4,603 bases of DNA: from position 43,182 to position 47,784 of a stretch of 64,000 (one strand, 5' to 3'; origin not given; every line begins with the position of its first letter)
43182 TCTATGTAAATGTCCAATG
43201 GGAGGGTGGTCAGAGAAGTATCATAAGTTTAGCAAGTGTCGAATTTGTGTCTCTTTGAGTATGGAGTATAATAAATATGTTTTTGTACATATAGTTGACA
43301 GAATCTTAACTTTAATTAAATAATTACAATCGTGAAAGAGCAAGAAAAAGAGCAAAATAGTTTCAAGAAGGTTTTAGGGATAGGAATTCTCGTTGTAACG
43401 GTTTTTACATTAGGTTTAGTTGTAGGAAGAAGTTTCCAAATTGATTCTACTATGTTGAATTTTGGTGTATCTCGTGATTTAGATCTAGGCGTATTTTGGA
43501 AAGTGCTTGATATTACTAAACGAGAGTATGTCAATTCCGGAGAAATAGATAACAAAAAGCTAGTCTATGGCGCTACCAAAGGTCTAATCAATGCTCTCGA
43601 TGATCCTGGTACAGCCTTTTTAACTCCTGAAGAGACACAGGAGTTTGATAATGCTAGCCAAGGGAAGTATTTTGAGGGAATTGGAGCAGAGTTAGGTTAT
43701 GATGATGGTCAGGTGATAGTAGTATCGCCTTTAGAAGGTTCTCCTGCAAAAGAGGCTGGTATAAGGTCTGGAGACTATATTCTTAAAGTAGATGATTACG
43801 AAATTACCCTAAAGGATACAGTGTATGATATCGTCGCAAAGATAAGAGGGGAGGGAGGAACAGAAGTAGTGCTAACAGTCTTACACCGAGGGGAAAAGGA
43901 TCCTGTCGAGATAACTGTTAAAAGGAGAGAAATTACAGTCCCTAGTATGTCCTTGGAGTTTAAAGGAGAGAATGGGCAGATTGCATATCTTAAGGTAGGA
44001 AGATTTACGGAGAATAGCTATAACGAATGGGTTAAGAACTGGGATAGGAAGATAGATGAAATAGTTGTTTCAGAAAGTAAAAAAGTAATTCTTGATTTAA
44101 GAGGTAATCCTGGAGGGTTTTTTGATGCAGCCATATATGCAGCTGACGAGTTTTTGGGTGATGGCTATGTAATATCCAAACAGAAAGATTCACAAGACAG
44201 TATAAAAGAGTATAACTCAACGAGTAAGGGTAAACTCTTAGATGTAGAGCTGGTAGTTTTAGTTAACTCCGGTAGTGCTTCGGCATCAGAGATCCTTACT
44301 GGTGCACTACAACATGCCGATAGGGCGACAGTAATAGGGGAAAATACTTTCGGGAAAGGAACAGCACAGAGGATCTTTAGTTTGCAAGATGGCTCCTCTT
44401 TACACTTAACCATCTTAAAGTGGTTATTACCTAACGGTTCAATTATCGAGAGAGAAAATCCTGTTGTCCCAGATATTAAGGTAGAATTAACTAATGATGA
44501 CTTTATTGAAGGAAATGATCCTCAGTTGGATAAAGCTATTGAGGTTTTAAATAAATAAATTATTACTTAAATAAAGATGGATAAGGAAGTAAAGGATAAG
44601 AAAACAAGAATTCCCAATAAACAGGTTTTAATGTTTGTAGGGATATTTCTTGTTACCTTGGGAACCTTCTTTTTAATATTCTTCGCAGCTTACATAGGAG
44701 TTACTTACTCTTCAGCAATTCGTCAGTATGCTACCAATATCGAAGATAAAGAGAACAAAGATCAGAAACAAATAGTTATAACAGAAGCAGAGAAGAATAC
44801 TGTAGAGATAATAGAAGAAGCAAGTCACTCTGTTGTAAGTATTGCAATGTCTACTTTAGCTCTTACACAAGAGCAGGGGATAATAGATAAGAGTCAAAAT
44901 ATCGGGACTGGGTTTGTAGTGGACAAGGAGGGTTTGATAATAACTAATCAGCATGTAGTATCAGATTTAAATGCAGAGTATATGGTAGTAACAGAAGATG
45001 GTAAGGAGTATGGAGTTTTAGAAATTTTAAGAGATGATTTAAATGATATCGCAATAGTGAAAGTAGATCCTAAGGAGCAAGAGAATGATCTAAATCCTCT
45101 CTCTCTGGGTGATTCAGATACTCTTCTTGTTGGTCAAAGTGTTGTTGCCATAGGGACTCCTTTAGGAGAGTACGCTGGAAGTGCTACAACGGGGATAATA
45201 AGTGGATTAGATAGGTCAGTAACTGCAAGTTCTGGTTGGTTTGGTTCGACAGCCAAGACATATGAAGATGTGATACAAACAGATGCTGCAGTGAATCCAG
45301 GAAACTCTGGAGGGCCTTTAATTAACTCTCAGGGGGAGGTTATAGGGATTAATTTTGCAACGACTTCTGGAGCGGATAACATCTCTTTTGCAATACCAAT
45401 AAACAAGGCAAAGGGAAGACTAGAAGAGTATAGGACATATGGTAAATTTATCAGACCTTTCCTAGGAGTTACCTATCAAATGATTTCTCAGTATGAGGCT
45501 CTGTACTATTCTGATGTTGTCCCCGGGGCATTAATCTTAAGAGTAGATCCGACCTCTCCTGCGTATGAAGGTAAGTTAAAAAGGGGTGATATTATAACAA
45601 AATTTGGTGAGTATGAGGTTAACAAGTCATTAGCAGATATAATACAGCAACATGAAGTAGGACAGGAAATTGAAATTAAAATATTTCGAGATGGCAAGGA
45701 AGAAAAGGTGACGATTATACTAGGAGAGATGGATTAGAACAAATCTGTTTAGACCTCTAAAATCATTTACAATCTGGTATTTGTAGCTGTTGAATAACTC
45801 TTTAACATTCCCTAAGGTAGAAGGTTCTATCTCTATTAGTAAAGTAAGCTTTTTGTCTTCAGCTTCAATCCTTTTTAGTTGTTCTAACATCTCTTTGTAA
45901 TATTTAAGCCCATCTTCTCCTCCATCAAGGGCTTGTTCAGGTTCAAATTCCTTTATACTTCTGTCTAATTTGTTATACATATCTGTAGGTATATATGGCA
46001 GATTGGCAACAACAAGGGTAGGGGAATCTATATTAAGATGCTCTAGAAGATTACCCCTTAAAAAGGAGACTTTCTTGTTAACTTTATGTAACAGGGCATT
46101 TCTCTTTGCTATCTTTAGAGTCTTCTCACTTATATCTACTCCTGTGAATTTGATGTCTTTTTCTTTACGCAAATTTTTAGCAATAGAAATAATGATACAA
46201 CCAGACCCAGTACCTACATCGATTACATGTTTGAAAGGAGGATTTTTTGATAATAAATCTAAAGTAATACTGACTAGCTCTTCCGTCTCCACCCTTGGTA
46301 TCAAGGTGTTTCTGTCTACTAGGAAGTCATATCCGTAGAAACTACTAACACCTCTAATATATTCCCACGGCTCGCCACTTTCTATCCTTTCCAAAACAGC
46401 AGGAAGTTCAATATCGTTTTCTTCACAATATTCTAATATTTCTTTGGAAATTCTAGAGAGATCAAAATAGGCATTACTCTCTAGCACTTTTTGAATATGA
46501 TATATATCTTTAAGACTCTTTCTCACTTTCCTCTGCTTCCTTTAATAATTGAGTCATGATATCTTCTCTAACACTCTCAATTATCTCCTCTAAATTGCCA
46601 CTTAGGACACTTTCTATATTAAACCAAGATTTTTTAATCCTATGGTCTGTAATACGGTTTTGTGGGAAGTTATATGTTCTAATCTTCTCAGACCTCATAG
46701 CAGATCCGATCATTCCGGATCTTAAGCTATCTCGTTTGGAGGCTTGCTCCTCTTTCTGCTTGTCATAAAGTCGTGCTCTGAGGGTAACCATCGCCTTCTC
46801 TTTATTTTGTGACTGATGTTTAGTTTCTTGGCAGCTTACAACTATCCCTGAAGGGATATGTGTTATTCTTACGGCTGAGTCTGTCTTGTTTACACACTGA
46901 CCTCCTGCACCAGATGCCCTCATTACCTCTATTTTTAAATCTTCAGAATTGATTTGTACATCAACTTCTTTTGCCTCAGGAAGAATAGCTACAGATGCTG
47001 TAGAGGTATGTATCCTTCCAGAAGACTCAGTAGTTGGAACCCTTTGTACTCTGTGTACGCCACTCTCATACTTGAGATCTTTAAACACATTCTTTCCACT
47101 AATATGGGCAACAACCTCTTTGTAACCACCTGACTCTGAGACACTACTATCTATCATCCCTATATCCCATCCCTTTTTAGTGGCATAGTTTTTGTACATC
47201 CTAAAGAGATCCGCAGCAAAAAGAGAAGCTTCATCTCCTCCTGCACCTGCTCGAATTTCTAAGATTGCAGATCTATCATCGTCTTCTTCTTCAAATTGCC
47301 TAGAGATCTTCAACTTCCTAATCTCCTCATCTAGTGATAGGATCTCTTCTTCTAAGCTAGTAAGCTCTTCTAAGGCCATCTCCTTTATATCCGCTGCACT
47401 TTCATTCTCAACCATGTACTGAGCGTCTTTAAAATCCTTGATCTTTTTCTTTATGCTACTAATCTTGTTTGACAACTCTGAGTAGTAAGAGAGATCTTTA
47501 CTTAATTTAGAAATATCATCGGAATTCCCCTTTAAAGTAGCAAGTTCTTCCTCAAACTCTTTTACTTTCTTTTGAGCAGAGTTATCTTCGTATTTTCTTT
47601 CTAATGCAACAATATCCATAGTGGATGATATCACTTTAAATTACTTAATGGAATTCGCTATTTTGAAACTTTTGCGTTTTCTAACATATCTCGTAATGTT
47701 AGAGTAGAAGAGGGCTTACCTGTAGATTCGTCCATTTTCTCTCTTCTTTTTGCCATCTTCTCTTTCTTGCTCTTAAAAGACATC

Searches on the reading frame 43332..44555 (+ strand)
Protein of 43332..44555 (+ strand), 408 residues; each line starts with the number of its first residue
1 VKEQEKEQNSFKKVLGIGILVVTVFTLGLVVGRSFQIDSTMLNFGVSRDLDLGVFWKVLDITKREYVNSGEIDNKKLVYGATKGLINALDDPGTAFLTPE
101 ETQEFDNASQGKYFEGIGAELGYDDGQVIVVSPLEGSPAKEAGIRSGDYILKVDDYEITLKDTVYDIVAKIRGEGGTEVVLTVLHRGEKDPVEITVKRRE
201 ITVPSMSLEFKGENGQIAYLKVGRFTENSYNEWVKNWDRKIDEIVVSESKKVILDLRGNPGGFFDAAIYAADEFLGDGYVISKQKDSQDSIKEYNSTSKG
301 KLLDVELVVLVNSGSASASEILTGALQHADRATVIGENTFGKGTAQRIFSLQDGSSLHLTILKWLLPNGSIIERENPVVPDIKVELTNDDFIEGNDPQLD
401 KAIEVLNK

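Call 38: search_protein_families(library=pfam, proteins=[window:43332-44555:+], max_evalue=0.001)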
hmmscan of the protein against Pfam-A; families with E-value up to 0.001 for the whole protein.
window:43332-44555:+ (408 aa): 6 families
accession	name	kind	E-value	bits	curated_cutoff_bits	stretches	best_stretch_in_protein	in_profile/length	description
PF03572.23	Peptidase_S41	-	1.6e-42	145.4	24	1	217-384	2-165/165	Peptidase family S41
PF13180.12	PDZ_2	-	9.3e-12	45.5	27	1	117-196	3-80/80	PDZ domain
PF17820.7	PDZ_6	-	1.8e-10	40.8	27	1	129-183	1-52/54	PDZ domain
PF00595.29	PDZ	-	7.8e-06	26.6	23.2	1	114-183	11-80/81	PDZ domain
PF22694.1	CtpB_N-like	-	0.00021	22.1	27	1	57-96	43-80/85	Activating protease CtpB N-terminal domain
PF14685.13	PDZ_Tricorn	-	0.00061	20.2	25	0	132-194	26-86/88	Tricorn protease PDZ domain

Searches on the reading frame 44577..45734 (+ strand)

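Call 38: search_protein_families(library=pfam, proteins=[window:44577-45734:+], max_evalue=0.001)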
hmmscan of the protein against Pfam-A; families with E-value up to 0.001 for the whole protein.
window:44577-45734:+ (386 aa): 7 families
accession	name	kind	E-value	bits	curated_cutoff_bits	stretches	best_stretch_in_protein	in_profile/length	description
PF13365.12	Trypsin_2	-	7.4e-35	121.2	27.6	1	110-258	1-144/144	Trypsin-like peptidase domain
PF00089.32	Trypsin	-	5.7e-23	82.3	20.6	1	107-278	24-216/220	Trypsin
PF13180.12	PDZ_2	-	1.8e-11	44.6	27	1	294-381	1-79/80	PDZ domain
PF10459.15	Peptidase_S46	-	1.8e-05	24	22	0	240-263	631-654/698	Peptidase S46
PF19805.5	DUF6288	-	0.00022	20.9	26.3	1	320-382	5-76/402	Family of unknown function (DUF6288)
PF17820.7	PDZ_6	-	0.00032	20.8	27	1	320-356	2-37/54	PDZ domain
PF00949.27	Peptidase_S7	-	0.00042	20.6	20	0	211-266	64-120/131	Peptidase S7, Flavivirus NS3 serine protease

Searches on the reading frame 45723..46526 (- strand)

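Call 38: search_protein_families(library=pfam, proteins=[window:45723-46526:-], max_evalue=0.001)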
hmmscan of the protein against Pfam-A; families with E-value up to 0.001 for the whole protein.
window:45723-46526:- (268 aa): 11 families
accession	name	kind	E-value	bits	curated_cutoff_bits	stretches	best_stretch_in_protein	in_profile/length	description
PF13847.12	Methyltransf_31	-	2.3e-10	40.8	27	1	100-175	6-81/145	Methyltransferase domain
PF06325.19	PrmA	-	2e-08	34.5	22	1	97-176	161-234/296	Ribosomal protein L11 methyltransferase (PrmA)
PF05175.20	MTS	-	2.1e-08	34.4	23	1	90-178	25-108/170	Methyltransferase small domain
PF13649.12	Methyltransf_25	-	2.4e-08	35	27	1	101-180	1-78/97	Methyltransferase domain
PF02384.22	N6_Mtase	-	2.5e-08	34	20.4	1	84-184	34-139/311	N-6 DNA Methylase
PF08242.18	Methyltransf_12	-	6.6e-06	27.2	30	1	102-163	1-61/98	Methyltransferase domain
PF01209.24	Ubie_methyltran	-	2.5e-05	24.2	20.1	1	99-162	49-109/233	ubiE/COQ5 methyltransferase family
PF09445.16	Methyltransf_15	-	8.2e-05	22.7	22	1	100-165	3-63/165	RNA cap guanine-N2 methyltransferase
PF01170.24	UPF0020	-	0.00041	20.5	22.3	0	120-178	72-131/197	RMKL-like, methyltransferase domain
PF08241.18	Methyltransf_11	-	0.00049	21.1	21.2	0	103-162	2-53/95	Methyltransferase domain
PF13489.12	Methyltransf_23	-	0.00085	19.5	27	0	83-146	8-61/164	Methyltransferase domain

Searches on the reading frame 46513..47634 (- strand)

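Call 38: search_protein_families(library=pfam, proteins=[window:46513-47634:-], max_evalue=0.001)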
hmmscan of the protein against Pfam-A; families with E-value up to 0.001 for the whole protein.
window:46513-47634:- (374 aa): 2 families
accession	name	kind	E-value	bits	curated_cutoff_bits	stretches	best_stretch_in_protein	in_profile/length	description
PF03462.23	PCRF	-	5.5e-59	199.7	24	1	21-215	2-194/194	PCRF domain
PF00472.26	RF-1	-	5.6e-41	139.6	35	1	223-332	2-116/116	RF-1 domain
